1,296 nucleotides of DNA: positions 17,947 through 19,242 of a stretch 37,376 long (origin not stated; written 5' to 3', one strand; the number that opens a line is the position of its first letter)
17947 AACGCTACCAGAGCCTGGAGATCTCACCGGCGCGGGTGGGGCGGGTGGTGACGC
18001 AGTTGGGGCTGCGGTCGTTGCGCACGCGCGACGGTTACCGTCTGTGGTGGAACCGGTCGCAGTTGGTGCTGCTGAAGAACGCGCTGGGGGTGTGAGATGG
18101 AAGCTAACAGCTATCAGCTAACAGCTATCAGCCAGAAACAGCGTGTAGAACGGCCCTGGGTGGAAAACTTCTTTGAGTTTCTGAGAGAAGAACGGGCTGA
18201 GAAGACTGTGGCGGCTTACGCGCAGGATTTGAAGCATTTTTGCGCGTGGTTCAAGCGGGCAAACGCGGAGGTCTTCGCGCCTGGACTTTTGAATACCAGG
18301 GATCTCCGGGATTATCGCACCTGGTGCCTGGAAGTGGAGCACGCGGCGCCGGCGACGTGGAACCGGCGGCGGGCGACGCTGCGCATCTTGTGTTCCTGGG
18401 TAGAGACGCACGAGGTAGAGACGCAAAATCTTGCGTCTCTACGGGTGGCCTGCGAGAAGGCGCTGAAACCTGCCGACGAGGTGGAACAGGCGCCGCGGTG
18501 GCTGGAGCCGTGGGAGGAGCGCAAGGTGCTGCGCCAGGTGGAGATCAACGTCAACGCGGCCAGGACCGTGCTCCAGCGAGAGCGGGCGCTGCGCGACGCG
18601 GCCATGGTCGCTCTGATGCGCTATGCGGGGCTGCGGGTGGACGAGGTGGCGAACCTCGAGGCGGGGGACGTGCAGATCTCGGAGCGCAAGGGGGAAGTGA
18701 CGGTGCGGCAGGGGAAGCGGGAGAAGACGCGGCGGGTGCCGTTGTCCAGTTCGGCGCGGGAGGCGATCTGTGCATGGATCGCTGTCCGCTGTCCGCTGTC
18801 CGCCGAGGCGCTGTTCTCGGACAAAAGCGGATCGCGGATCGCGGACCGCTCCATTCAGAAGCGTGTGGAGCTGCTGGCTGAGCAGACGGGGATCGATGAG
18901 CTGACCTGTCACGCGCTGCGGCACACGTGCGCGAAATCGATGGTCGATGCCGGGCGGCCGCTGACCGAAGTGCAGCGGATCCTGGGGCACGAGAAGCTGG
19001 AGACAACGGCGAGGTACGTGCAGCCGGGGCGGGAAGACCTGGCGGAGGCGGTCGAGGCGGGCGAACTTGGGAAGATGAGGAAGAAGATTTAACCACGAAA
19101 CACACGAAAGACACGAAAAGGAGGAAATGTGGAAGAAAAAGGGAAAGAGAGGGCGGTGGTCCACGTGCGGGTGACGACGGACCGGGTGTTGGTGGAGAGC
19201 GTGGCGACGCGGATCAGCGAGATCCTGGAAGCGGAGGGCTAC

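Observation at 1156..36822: Sixteen copies of a ~32-nt C-arm/G-arm hairpin repeat (family H), twelve inserted in frame in essential phage genes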

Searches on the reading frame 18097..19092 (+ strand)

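Call 8: search_protein_families(library=pfam, proteins=[window:18097-19092:+], max_evalue=0.01)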
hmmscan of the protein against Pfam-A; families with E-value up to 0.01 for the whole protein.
window:18097-19092:+ (331 aa): 3 families
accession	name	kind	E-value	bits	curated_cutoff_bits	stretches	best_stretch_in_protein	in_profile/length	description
PF00589.27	Phage_integrase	-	5.9e-34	117.7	27.1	1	161-309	18-167/172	Phage integrase family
PF02899.23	Phage_int_SAM_1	-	3.3e-09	37.3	22.3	1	22-101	1-78/83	Phage integrase, N-terminal SAM-like domain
PF13495.12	Phage_int_SAM_4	-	4.5e-06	27.4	27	1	23-107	3-83/85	Phage integrase, N-terminal SAM-like domain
